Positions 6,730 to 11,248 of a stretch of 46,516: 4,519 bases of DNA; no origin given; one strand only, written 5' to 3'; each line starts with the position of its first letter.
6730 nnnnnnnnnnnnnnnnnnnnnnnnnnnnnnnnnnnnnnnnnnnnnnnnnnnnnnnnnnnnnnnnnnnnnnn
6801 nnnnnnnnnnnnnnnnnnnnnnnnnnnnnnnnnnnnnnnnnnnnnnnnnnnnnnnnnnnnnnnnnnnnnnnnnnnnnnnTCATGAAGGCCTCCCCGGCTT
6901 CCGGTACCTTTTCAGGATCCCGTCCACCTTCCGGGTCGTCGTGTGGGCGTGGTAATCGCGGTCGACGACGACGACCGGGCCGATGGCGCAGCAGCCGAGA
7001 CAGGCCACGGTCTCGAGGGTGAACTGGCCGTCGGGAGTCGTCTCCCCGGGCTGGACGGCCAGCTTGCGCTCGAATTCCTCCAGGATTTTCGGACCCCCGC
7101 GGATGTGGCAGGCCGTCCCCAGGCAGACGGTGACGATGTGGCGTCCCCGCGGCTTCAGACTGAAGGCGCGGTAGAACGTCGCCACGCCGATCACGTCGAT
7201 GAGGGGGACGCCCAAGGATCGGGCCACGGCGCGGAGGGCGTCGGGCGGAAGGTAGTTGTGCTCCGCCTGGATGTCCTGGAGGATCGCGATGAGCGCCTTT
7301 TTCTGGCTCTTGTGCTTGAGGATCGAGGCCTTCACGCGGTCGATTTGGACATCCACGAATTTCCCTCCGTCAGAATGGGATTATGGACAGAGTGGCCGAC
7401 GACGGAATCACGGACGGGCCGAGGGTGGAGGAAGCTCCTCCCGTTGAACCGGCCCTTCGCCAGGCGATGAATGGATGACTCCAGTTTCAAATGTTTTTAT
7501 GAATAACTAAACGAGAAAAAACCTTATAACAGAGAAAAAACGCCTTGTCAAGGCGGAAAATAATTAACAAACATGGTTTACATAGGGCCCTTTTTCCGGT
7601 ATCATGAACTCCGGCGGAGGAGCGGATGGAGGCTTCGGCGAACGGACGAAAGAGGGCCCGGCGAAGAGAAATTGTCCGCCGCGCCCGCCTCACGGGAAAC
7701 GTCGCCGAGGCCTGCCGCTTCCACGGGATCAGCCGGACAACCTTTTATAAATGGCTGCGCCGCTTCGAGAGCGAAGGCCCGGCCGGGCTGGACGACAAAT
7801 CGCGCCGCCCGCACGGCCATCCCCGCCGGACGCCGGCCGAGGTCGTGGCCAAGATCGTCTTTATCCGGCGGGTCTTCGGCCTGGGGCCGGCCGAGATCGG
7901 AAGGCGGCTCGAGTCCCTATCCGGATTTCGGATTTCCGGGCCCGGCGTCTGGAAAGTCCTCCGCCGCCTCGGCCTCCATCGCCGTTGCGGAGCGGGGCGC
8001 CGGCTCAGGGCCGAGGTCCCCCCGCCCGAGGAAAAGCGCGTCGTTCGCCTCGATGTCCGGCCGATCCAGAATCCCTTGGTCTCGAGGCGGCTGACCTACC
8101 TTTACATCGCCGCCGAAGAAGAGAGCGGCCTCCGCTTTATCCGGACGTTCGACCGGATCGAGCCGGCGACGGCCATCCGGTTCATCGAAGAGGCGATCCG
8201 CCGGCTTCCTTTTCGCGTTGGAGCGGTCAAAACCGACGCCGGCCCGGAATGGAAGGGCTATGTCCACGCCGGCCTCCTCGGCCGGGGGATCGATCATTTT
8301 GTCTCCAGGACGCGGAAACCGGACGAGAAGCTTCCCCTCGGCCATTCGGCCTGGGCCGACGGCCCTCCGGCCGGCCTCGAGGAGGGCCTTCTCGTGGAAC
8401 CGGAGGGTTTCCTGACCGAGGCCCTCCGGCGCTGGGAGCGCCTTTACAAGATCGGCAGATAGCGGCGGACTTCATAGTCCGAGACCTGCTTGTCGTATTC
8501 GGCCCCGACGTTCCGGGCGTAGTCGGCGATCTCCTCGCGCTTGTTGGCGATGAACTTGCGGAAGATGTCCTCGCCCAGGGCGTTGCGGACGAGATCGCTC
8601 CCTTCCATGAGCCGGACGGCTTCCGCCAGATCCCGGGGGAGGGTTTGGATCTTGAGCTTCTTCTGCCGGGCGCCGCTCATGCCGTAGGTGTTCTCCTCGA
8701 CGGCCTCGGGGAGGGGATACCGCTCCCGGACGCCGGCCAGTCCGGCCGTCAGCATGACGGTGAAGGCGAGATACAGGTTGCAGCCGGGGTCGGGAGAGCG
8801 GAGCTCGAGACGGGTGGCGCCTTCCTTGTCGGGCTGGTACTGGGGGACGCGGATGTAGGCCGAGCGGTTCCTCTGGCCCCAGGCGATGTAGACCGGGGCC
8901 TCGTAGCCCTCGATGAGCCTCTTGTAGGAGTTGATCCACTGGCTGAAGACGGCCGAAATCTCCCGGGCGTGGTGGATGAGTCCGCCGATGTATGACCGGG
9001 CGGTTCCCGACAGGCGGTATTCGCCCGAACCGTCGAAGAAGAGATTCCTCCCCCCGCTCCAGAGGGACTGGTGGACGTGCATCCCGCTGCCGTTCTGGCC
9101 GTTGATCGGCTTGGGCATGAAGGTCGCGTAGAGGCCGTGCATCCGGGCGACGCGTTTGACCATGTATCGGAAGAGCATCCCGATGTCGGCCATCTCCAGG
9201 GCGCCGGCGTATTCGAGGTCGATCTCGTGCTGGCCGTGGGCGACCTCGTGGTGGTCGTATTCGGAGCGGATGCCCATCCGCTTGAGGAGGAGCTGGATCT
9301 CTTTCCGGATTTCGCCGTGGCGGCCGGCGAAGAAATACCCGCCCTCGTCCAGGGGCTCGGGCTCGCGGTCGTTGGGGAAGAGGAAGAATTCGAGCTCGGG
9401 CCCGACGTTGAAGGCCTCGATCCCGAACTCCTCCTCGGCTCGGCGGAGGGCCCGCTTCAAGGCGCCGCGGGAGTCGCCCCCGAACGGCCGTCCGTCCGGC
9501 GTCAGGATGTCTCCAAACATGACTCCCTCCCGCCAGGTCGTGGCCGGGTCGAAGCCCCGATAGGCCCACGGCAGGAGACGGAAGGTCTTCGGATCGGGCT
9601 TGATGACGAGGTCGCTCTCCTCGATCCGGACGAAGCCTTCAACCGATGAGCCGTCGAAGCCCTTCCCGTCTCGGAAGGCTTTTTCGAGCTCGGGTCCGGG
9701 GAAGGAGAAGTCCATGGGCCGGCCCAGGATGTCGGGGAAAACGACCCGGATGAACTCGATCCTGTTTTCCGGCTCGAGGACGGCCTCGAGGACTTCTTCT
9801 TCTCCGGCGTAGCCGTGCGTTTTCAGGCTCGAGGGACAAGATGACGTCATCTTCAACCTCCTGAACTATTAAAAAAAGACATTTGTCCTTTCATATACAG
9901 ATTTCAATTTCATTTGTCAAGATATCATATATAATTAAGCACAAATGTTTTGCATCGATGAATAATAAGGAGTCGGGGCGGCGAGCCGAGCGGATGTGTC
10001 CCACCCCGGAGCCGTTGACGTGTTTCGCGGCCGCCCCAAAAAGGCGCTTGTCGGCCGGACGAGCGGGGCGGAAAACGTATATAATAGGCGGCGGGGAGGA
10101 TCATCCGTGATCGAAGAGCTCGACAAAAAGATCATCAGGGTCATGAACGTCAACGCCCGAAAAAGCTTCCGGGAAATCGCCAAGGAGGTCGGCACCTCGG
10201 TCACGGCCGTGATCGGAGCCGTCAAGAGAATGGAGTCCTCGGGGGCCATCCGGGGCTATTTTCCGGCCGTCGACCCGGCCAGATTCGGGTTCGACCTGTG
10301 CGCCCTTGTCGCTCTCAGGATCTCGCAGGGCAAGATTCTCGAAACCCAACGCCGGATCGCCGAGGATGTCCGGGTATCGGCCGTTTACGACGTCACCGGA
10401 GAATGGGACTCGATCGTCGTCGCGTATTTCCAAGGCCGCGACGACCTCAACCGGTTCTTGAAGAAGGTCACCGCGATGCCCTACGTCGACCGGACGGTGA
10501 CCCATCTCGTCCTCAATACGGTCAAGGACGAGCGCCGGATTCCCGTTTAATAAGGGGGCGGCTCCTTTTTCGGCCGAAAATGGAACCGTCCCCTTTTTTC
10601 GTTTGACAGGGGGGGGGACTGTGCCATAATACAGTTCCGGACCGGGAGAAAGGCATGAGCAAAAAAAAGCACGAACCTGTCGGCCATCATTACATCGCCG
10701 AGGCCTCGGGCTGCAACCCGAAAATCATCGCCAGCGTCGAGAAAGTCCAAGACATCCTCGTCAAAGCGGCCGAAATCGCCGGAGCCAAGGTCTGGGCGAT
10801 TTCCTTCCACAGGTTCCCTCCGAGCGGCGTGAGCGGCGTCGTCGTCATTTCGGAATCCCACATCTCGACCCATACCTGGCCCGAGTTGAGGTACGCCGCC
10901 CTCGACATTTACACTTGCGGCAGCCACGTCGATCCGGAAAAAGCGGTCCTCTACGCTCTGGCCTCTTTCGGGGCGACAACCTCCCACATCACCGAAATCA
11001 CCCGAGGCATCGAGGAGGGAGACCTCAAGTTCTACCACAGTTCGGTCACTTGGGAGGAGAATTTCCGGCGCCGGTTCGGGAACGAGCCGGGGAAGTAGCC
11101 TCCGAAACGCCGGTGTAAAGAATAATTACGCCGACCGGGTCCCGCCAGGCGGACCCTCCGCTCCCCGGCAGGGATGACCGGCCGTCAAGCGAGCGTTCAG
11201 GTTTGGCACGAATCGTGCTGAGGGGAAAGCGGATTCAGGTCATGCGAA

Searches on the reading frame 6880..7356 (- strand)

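Call 9: search_protein_families(library=pfam, proteins=[window:6880-7356:-], max_evalue=0.001)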
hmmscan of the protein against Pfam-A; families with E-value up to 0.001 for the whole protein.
window:6880-7356:- (158 aa): 1 family
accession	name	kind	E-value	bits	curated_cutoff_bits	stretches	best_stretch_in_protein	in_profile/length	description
PF01257.25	2Fe-2S_thioredx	-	1.3e-51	174.7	24.8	1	9-152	2-145/145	Thioredoxin-like [2Fe-2S] ferredoxin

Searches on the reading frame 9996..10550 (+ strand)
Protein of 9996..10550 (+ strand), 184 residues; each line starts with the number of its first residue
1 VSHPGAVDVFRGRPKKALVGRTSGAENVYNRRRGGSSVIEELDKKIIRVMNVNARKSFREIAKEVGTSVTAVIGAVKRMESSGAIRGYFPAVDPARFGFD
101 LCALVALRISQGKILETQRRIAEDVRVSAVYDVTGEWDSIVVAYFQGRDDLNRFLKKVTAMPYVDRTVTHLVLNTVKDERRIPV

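Call 9: search_protein_families(library=pfam, proteins=[window:9996-10550:+], max_evalue=0.001)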
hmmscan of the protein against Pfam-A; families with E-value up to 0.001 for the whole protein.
window:9996-10550:+ (184 aa): 6 families
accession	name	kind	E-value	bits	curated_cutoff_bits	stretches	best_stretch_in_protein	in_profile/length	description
PF01037.27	AsnC_trans_reg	-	2.5e-11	43.8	25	1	107-175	3-73/73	Lrp/AsnC ligand binding domain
PF13404.12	HTH_AsnC-type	-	1.4e-10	41.3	27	1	41-80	3-42/42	AsnC-type helix-turn-helix domain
PF13412.12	HTH_24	-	3.4e-10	39.8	21.9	1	40-86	2-48/48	Winged helix-turn-helix DNA-binding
PF22451.2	NirdL-like_HTH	-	0.00026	20.9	27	1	58-86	19-47/47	Siroheme decarboxylase NirDL-like HTH domain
PF18024.7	HTH_50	-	0.0008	19.5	27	0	38-78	7-46/50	Helix-turn-helix domain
PF25212.1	HVO_A0114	-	0.00083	19.5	27.6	0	38-85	19-66/84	HVO_A0114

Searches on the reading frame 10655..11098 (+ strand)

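Call 9: search_protein_families(library=pfam, proteins=[window:10655-11098:+], max_evalue=0.001)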
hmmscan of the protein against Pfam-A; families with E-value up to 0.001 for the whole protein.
window:10655-11098:+ (147 aa): 1 family
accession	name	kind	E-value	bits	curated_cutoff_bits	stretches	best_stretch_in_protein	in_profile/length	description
PF02675.21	AdoMet_dc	-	9.9e-39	132.4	25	1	12-118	1-107/107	S-adenosylmethionine decarboxylase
